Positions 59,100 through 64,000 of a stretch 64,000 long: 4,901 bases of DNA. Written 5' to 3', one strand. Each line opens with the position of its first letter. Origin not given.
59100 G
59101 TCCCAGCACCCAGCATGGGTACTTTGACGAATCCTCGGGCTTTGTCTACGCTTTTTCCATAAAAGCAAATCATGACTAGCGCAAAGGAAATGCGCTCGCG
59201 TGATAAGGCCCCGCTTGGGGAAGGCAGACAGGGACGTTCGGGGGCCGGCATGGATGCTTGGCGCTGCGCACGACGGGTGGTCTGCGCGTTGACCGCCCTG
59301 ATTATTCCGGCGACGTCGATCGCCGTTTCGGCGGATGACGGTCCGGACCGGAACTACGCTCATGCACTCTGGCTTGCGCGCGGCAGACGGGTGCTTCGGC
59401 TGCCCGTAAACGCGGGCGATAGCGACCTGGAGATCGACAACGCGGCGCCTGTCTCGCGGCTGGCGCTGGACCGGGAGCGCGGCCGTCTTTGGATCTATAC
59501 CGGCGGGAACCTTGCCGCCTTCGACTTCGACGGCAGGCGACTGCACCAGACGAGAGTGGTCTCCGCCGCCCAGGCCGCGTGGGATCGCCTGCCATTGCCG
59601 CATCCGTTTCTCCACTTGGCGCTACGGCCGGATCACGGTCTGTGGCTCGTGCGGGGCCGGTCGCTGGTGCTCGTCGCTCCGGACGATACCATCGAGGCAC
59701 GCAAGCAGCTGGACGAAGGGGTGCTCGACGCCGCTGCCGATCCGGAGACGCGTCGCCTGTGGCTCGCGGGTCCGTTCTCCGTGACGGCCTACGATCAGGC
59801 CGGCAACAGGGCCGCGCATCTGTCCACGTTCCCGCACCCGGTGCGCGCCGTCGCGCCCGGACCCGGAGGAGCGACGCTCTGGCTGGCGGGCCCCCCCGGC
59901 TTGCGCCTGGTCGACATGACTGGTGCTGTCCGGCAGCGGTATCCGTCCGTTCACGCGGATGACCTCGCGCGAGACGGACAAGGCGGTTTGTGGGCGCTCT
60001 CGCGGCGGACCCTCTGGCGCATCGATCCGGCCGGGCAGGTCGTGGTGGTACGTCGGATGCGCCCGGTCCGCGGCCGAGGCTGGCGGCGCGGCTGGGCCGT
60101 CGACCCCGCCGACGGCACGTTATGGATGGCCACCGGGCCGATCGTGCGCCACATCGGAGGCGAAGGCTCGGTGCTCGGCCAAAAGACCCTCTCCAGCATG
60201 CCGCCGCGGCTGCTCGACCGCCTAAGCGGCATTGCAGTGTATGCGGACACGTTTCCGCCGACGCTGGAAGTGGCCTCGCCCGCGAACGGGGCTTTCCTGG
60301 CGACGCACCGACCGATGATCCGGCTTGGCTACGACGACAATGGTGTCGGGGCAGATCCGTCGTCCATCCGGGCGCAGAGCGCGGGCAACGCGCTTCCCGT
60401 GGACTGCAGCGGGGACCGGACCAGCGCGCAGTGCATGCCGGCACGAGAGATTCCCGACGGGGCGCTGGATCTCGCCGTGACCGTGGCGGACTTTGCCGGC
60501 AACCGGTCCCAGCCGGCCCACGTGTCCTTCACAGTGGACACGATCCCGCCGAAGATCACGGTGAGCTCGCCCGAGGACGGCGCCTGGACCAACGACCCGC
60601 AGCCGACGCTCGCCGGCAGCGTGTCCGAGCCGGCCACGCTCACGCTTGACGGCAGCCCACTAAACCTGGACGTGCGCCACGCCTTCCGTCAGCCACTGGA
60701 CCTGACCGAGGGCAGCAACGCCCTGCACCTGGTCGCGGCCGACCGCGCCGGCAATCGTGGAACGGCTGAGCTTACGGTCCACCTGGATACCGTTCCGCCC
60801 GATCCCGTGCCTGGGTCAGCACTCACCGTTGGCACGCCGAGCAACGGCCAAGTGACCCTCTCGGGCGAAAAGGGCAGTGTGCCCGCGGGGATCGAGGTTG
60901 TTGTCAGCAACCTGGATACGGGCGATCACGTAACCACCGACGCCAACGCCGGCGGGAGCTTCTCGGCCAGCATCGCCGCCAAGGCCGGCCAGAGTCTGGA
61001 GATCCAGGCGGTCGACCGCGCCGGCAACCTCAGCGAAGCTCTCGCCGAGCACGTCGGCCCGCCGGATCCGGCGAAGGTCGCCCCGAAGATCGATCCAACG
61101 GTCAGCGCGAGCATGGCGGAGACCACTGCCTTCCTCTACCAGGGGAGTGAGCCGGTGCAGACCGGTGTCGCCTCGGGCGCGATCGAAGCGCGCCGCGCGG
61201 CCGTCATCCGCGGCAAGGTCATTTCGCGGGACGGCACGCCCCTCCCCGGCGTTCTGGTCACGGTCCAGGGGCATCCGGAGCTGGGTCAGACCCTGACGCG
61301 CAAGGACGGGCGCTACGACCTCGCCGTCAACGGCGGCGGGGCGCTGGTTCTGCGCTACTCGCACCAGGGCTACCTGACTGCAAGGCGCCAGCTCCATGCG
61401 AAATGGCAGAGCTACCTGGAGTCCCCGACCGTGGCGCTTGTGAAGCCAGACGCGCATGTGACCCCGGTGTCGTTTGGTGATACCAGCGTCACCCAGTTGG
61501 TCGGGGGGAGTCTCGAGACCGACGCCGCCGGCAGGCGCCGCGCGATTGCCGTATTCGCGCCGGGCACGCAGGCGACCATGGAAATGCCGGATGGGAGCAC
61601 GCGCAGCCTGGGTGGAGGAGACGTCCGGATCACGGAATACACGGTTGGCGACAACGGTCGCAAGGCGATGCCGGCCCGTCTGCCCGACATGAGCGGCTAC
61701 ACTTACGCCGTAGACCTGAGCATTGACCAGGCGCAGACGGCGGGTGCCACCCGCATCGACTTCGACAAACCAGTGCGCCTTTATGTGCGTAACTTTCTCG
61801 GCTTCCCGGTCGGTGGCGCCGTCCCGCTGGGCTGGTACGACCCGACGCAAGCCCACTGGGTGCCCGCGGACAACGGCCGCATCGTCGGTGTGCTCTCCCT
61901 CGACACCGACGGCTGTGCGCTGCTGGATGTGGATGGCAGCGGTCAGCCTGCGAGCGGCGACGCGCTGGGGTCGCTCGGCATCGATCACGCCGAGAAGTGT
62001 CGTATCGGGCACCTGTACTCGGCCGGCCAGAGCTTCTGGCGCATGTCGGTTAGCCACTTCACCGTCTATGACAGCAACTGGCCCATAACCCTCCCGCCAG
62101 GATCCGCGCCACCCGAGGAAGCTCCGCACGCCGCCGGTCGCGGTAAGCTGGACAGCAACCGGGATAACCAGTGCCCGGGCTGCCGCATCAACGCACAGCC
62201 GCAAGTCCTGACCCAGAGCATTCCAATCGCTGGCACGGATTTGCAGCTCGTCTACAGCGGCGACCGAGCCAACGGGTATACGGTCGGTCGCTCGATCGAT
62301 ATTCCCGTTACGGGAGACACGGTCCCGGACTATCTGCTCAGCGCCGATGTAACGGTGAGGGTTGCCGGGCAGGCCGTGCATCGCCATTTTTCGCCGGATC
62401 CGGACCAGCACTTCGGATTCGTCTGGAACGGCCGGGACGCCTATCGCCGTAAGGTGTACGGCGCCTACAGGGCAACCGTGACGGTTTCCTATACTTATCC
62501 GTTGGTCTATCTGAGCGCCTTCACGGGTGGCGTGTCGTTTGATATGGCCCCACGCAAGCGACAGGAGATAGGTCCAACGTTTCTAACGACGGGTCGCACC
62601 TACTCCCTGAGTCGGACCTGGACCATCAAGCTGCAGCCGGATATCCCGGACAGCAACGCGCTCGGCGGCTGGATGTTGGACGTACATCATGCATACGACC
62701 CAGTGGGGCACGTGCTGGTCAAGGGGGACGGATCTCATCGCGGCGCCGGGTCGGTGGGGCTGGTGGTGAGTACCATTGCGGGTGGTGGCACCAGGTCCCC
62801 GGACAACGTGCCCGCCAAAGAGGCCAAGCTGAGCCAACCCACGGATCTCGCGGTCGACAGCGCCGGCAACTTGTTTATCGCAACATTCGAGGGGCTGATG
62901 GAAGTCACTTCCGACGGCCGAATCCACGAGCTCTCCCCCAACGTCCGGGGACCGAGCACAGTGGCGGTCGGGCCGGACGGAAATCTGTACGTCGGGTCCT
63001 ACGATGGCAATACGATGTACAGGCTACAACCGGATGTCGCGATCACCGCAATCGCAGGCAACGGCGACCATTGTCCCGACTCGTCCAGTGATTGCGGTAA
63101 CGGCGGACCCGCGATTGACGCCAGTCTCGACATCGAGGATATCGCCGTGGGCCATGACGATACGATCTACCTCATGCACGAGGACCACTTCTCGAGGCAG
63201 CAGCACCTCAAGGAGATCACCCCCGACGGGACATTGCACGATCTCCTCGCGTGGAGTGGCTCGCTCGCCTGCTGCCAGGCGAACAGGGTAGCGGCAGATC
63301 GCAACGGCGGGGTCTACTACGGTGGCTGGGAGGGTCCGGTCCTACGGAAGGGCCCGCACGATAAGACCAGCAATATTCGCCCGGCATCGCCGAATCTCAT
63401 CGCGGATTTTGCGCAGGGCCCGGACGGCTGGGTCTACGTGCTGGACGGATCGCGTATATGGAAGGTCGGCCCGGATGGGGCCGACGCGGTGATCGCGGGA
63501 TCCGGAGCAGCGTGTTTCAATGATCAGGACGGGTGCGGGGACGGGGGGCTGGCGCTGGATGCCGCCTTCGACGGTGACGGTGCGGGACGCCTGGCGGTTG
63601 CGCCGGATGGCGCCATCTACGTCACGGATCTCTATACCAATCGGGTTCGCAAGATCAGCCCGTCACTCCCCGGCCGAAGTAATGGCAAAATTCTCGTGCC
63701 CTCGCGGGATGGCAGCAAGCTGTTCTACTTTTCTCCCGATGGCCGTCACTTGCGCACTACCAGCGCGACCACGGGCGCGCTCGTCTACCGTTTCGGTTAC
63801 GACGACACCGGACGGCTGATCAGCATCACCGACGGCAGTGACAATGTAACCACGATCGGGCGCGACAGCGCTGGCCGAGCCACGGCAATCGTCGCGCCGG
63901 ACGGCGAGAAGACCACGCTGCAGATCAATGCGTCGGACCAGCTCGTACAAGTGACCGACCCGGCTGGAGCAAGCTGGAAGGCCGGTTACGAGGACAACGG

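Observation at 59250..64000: Largest gene in the window is invisible in the ORF track: an open-ended >1,580-codon secreted RHS/YD-repeat protein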

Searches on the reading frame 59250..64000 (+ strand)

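Call 4: search_protein_families(library=pfam, proteins=[window:59250-64000:+], max_evalue=0.1)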
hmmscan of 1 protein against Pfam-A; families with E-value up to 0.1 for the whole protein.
window:59250-64000:+ (1583 aa): 18 families
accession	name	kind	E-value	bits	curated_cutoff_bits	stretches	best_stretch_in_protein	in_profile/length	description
PF25020.1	TTR_TEN1-4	-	9.3e-24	83.6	27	1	646-728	2-84/86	Teneurin TTR-like domain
PF25021.1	TEN_NHL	-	1.3e-17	64.2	27.1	2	1172-1310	3-159/357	Teneurin NHL domain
PF19077.6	Big_13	-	2.2e-12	47.8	27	2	390-431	61-102/102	Bacterial Ig-like domain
PF13620.12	CarboxypepD_reg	-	6.2e-12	46.1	32.3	1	653-714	2-65/82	Carboxypeptidase regulatory-like domain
PF05593.20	RHS_repeat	-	3.2e-10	40.6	22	3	1517-1553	1-37/38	RHS Repeat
PF09136.16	Glucodextran_B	-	3.4e-10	40.1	27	1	434-513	1-82/83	Glucodextranase, domain B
PF01436.27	NHL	-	2e-08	34.3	20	1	1448-1468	7-27/28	NHL repeat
PF24329.1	FN-plug_TEN1-4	-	6.3e-07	30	27.8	1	1018-1083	4-69/86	Teneurin 1-4, FN-plug domain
PF13715.12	CarbopepD_reg_2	-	6.5e-07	29.7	32.2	1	653-718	1-65/88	CarboxypepD_reg-like domain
PF17936.7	Big_6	-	8.6e-06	26.4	27.6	1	534-598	9-77/83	Bacterial Ig domain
PF07494.17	Reg_prop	-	1.4e-05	25.2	20.4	0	1198-1213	8-23/24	Two component regulator propeller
PF06739.17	SBBP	-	2.6e-05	24.5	20.5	0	1343-1360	14-31/38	Beta-propeller repeat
PF20067.5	SSL_N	-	0.00026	21.2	18.9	1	1233-1254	21-42/46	Strictosidine synthase-like, N-terminal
PF25023.1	TEN_YD-shell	-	0.00049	18.7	50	1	1487-1566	15-94/909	Teneurin YD-shell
PF17789.7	MG4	-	0.0012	19.5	24.7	0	656-694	21-61/95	Macroglobulin domain MG4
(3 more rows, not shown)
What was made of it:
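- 61185..61433 (+): Teneurin TTR (transthyretin/carboxypeptidase-regulatory-like) domain, residues 646-728. PF25020 TTR_TEN1-4, 9.3e-24, 83.6 bits (cut-off 27) (call 4).
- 62763..63659 (+): NHL beta-propeller (residues ~1172-1470). PF25021 TEN_NHL 1.3e-17, 64.2 bits (cut-off 27.1); PF01436 NHL 2e-08 (call 4).
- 63708..64000 (+): Start of the YD-shell (RHS repeats). The shell continues outside the window to window-equivalent ~66311. RHS_repeat 3.2e-10 in the window (call 4).
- Pfam TTR_TEN1-4 9.3e-24, TEN_NHL 1.3e-17 and FN-plug_TEN1-4 30 bits (above cut-off) in the window (call 4).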

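Call 5: search_protein_families(library=ncbifam, proteins=[window:59250-64000:+], max_evalue=0.1)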
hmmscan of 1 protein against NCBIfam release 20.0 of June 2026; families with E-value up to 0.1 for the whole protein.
window:59250-64000:+ (1583 aa): 9 families
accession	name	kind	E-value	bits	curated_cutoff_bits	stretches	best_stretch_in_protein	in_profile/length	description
NF033510.3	Ca_tandemer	repeat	6.8e-09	36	50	1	510-594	4-95/96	Ca2+-stabilized repeat-containing adhesin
TIGR01643.1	YD_repeat_2x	repeat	3.1e-07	30.6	15.8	2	1517-1557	1-41/42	YD repeat-containing protein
NF033206.1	ScyE_fam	subfamily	4.2e-07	29.8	80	1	1194-1250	252-319/333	ScyD/ScyE family protein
TIGR02604.1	Piru_Ver_Nterm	subfamily_domain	4.4e-06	26.3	122.2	1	1448-1481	326-360/367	PVC-type heme-binding CxxCH protein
NF041261.1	RHS_core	equivalog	9.5e-05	20.4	2000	1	1512-1581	428-498/1261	RHS element core protein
NF047446.1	barrel_OmpL47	domain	0.00028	21.3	40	0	581-597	45-61/68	OmpL47-type beta-barrel domain-containing protein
TIGR04056.1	OMP_RagA_SusC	subfamily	0.00094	17.6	368.25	1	653-710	3-56/981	SusC/RagA family TonB-linked outer membrane protein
NF052230.1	T9SS_PorE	exception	0.008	14.5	600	1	651-720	423-493/648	PorE family type IX secretion system protein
NF040520.1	Ig_like_BLP2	equivalog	0.015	13.4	750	0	410-503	486-598/730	Ig-like repeat protein Blp2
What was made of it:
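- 60261..61043 (+): Three tandem bacterial Ig-like domains (residues ~338-598). Pfam Big_13 2.2e-12, Glucodextran_B 3.4e-10, Big_6 8.6e-06; NCBIfam Ca_tandemer 6.8e-09 (calls 4, 5).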

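Call 7: find_homologous_proteins(query=window:59250-64000:+, max_evalue=1e-10)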
Query window:59250-64000:+ (1583 aa): 41 proteins with E <= 1e-10 among 8000 candidates.
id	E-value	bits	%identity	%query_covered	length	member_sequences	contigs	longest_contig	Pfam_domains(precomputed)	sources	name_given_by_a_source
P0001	0.0e+0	3267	100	90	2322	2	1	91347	PF24329.2,PF13715.13,PF25020.2,PF05593.20,PF25023.2,PF13620.13,PF01436.28,PF25021.2,PF06739.18,PF09136.17,PF19077.7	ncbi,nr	ncbi:MAG TPA: RHS repeat-associated core domain-containing protein [Gammaproteobacteria bacterium]|n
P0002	0.0e+0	2359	66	99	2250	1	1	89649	PF24329.2,PF25020.2,PF05593.20,PF25023.2,PF13620.13,PF01436.28,PF25021.2,PF09136.17,PF19077.7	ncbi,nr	ncbi:MAG TPA: hypothetical protein VFA86_09660, partial [Gammaproteobacteria bacterium]|nr:hypotheti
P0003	0.0e+0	2086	59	100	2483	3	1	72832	PF24329.2,PF25020.2,PF05593.20,PF25023.2,PF13620.13,PF01436.28,PF25021.2,PF09136.17,PF19077.7,PF17936.8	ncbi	-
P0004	1.8e-287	975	37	99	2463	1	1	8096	PF24329.2,PF24684.2,PF25023.2,PF13620.13,PF01436.28,PF08450.19,PF17936.8,PF25020.2,PF05593.20,PF25021.2,PF06739.18,PF09136.17,PF19077.7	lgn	-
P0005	3.8e-272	925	35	100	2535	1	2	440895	PF24329.2,PF25020.2,PF05593.20,PF24684.2,PF25023.2,PF13620.13,PF01436.28,PF25021.2,PF09136.17,PF19077.7,PF17936.8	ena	-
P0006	3.6e-247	842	35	100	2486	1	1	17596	PF25020.2,PF05593.20,PF25023.2,PF13620.13,PF01436.28,PF25021.2,PF06739.18,PF09136.17,PF08450.19,PF19077.7,PF17936.8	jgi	jgi:RHS repeat-associated protein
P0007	1.2e-240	820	35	99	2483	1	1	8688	PF24329.2,PF24684.2,PF25023.2,PF13620.13,PF01436.28,PF17936.8,PF15283.13,PF25020.2,PF05593.20,PF25021.2,PF09136.17,PF19077.7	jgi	-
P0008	3.3e-222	759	32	90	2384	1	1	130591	PF24329.2,PF25020.2,PF05593.20,PF24684.2,PF25023.2,PF13620.13,PF01436.28,PF25021.2,PF09136.17,PF19077.7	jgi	jgi:YD repeat-containing protein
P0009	1.6e-201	690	35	74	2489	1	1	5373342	PF25020.2,PF05593.20,PF25023.2,PF01436.28,PF25021.2,PF08450.19,PF19077.7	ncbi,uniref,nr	ncbi:hypothetical protein D0B54_11210 [Solimonas sp. K1W22B-7]|uniref:NHL domain-containing protein 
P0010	4.6e-200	686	32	87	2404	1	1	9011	PF24329.2,PF25020.2,PF05593.20,PF25023.2,PF13620.13,PF25021.2,PF09136.17,PF19077.7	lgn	-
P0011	5.0e-195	669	32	90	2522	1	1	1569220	PF25020.2,PF05593.20,PF25023.2,PF13620.13,PF09136.17,PF19077.7,PF17936.8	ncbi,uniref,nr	ncbi:RHS repeat-associated protein [Natronospira proteinivora]|uniref:RHS repeat-associated protein 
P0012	1.0e-174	602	36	62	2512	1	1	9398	PF24329.2,PF00801.27,PF24684.2,PF25023.2,PF13620.13,PF01436.28,PF02010.22,PF18911.7,PF21027.4,PF25020.2,PF22352.3,PF17963.8,PF05593.20,PF14220.12,PF25021.2,PF18884.6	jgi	-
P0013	1.3e-168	581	35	66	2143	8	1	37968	PF24329.2,PF25020.2,PF05593.20,PF23500.2,PF24684.2,PF25023.2,PF13620.13,PF01436.28,PF25021.2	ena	-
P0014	3.9e-155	537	36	62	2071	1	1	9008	PF24329.2,PF25020.2,PF05593.20,PF24684.2,PF25023.2,PF13620.13,PF01436.28,PF25021.2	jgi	jgi:RHS repeat-associated protein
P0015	6.7e-155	536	35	61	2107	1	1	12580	PF00526.24,PF25020.2,PF05593.20,PF24684.2,PF25023.2,PF01436.28,PF25021.2,PF08450.19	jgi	jgi:RHS repeat-associated protein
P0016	2.4e-151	524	37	61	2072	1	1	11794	PF24329.2,PF25020.2,PF05593.20,PF24684.2,PF25023.2,PF13620.13,PF01436.28,PF25021.2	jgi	jgi:RHS repeat-associated protein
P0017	2.9e-128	448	31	73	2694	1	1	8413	PF14312.13,PF25020.2,PF05593.20,PF25023.2,PF13620.13,PF01436.28,PF25021.2,PF08450.19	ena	-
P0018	2.8e-117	411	34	55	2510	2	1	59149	PF24329.2,PF13229.13,PF25020.2,PF05593.20,PF25023.2,PF13620.13,PF25021.2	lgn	-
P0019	1.6e-95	339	30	60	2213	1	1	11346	PF25020.2,PF05593.20,PF25023.2,PF13620.13,PF01436.28,PF25021.2,PF08450.19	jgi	jgi:RHS repeat-associated protein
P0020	1.1e-81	293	30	61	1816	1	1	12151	PF25020.2,PF05593.20,PF20067.6,PF24684.2,PF25023.2,PF01436.28,PF25021.2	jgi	jgi:YD repeat-containing protein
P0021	7.7e-75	271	29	64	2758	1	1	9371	PF25020.2,PF05593.20,PF25023.2,PF01436.28,PF25021.2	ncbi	-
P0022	1.2e-58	217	31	35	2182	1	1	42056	PF07591.16,PF00526.24,PF25020.2,PF05593.20,PF25023.2,PF25021.2,PF13403.12,PF14890.12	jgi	-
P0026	6.9e-34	135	28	32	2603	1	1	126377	PF05593.20,PF25023.2,PF13620.13,PF01436.28,PF06739.18,PF09136.17,PF19077.7,PF17936.8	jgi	-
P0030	4.1e-21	92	30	10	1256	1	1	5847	PF07494.18,PF01833.31,PF01731.27,PF22807.3,PF24684.2,PF01436.28,PF08450.19,PF05787.20,PF13449.13,PF20067.6,PF25021.2,PF06739.18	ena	-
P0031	7.5e-20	88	30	19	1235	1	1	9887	PF19190.7,PF24684.2,PF01436.28,PF25021.2,PF06739.18,PF08450.19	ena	-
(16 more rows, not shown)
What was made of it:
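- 59250..64000 (+): In-window part (codons 1-1583) of the teneurin-like protein (TLP) gene. The full gene runs to window-equivalent 66689 (2,479 aa). 100% identical to P0001 (call 7).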

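Call 8: find_related_loci(query=window:59250-64000:+, collection=genome_contigs, flank=10000)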
Query window:59250-64000:+ (1583 aa) in genome_contigs; peptide patterns used: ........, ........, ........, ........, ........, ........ (x = any residue, [..] = any of these).
59 stretches matched a pattern, but none encodes a relative of the query by tblastn (E <= 1e-3).
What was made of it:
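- Tried and rejected: find_related_loci in genome_contigs with the in-window protein found no relative (call 8), so the source genome is not a GTDB representative.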

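Call 9: find_encoding_contigs(protein=P0001, flank=10000, max_places=3)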
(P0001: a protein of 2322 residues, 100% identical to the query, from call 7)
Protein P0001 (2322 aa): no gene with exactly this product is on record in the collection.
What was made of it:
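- Tried and rejected: find_encoding_contigs on P0001 was not on record (call 9).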

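Call 11: find_encoding_contigs(protein=P0003, flank=10000, max_places=3)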
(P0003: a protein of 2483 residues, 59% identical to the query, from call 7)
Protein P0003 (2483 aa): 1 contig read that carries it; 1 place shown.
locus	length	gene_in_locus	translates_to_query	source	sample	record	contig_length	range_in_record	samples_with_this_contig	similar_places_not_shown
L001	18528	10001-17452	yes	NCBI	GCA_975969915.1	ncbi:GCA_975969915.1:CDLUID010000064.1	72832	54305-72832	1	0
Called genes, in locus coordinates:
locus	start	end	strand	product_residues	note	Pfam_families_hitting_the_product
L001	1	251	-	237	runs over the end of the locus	PF00300:His_Phos_1 (weak)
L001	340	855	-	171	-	-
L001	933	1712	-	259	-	PF08241:Methyltransf_11, PF08242:Methyltransf_12, PF13649:Methyltransf_25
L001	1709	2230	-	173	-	PF02600:DsbB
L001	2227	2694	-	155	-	PF09500:YiiD_C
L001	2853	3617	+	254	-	PF13444:Acetyltransf_5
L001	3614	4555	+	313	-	PF01553:Acyltransferase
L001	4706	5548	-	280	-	PF01209:Ubie_methyltran, PF13489:Methyltransf_23, PF13847:Methyltransf_31, PF08241:Methyltransf_11, PF08242:Methyltransf_12, PF13649:Methyltransf_25, PF20922:Anamorsin_N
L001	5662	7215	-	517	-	PF00501:AMP-binding, PF13193:AMP-binding_C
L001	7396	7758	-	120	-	PF00034:Cytochrom_C, PF13442:Cytochrome_CBB3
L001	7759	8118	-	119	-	PF00034:Cytochrom_C (weak)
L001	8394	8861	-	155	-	PF01643:Acyl-ACP_TE, PF20791:Acyl-ACP_TE_C (weak), PF13279:4HBT_2, PF03061:4HBT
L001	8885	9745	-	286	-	PF00378:ECH_1, PF16113:ECH_2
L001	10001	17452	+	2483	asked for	PF09136:Glucodextran_B (faint), PF19077:Big_13 (faint), PF13620:CarboxypepD_reg (weak), PF25020:TTR_TEN1-4, PF24329:FN-plug_TEN1-4 (weak), PF25021:TEN_NHL, PF25023:TEN_YD-shell, PF05593:RHS_repeat (weak), +2 more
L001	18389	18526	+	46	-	?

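Call 12: find_encoding_contigs(protein=P0002, flank=10000, max_places=3)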
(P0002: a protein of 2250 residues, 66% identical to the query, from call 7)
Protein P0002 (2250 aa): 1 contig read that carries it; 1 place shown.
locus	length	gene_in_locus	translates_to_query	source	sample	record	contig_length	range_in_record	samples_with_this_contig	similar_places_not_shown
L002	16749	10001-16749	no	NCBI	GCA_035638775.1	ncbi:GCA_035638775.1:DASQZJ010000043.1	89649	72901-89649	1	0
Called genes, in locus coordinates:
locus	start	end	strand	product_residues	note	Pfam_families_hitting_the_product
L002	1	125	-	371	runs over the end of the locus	PF01436:NHL (faint), PF03022:MRJP, PF08450:SGL (weak)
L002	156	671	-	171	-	-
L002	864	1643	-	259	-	PF13489:Methyltransf_23 (weak), PF13847:Methyltransf_31, PF08241:Methyltransf_11, PF08242:Methyltransf_12, PF13649:Methyltransf_25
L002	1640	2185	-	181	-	PF02600:DsbB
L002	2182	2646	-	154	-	PF09500:YiiD_C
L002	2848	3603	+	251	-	PF13444:Acetyltransf_5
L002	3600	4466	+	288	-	PF01553:Acyltransferase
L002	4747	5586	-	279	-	PF01209:Ubie_methyltran, PF13489:Methyltransf_23, PF02353:CMAS (weak), PF13847:Methyltransf_31, PF08241:Methyltransf_11, PF08242:Methyltransf_12, PF13649:Methyltransf_25, PF20922:Anamorsin_N (weak)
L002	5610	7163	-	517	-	PF00501:AMP-binding, PF13193:AMP-binding_C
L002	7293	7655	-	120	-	PF00034:Cytochrom_C, PF13442:Cytochrome_CBB3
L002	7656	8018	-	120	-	PF00034:Cytochrom_C, PF13442:Cytochrome_CBB3 (faint)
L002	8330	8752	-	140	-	PF01643:Acyl-ACP_TE, PF20791:Acyl-ACP_TE_C (faint), PF13279:4HBT_2, PF03061:4HBT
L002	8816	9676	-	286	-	PF00378:ECH_1, PF16113:ECH_2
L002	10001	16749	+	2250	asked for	PF01436:NHL (faint), PF09136:Glucodextran_B (weak), PF25020:TTR_TEN1-4, PF13620:CarboxypepD_reg (weak), PF24329:FN-plug_TEN1-4, PF25021:TEN_NHL, PF25023:TEN_YD-shell, PF05593:RHS_repeat, +1 more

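Call 13: search_protein_families(library=pfam, proteins=[P0001], max_evalue=1)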
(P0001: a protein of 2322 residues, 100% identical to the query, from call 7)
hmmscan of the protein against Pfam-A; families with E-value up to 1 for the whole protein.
P0001 (2322 aa): 22 families
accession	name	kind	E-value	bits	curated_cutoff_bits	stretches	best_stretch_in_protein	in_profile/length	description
PF25023.1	TEN_YD-shell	-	6.5e-46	157.3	50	3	1822-2173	508-870/909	Teneurin YD-shell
PF05593.20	RHS_repeat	-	4.8e-43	145.2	22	11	1667-1697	7-37/38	RHS Repeat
PF25020.1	TTR_TEN1-4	-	1.3e-23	83.2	27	1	489-571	2-84/86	Teneurin TTR-like domain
PF25021.1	TEN_NHL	-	4.6e-17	62.5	27.1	2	1015-1153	3-159/357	Teneurin NHL domain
PF19077.6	Big_13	-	3.2e-12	47.3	27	2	233-274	61-102/102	Bacterial Ig-like domain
PF13620.12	CarboxypepD_reg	-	1.9e-11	44.6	32.3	2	496-557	2-65/82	Carboxypeptidase regulatory-like domain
PF09136.16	Glucodextran_B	-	3e-10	40.3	27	1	277-356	1-82/83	Glucodextranase, domain B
PF01436.27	NHL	-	6.8e-07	29.5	20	1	1291-1311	7-27/28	NHL repeat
PF24329.1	FN-plug_TEN1-4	-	9.4e-07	29.5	27.8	1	861-926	4-69/86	Teneurin 1-4, FN-plug domain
PF13715.12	CarbopepD_reg_2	-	1.3e-06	28.8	32.2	1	496-561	1-65/88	CarboxypepD_reg-like domain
PF15283.12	DUF4595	-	2.3e-06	28.1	34.2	0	1920-1949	61-91/202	Domain of unknown function (DUF4595) with porin-like fold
PF06739.17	SBBP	-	1.7e-05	25.1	20.5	0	1186-1203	14-31/38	Beta-propeller repeat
PF17936.7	Big_6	-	6.3e-05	23.6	27.6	1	377-441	9-77/83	Bacterial Ig domain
PF07494.17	Reg_prop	-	0.00082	19.7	20.4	0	1041-1056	8-23/24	Two component regulator propeller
PF20067.5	SSL_N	-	0.0033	17.7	18.9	1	1076-1097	21-42/46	Strictosidine synthase-like, N-terminal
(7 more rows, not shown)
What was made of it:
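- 63708..64000 (+): TEN_YD-shell 6.5e-46 (157 bits) and 11 RHS_repeat stretches on full-length P0001 (call 13).
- TEN_YD-shell 6.5e-46 on the full protein (call 13).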
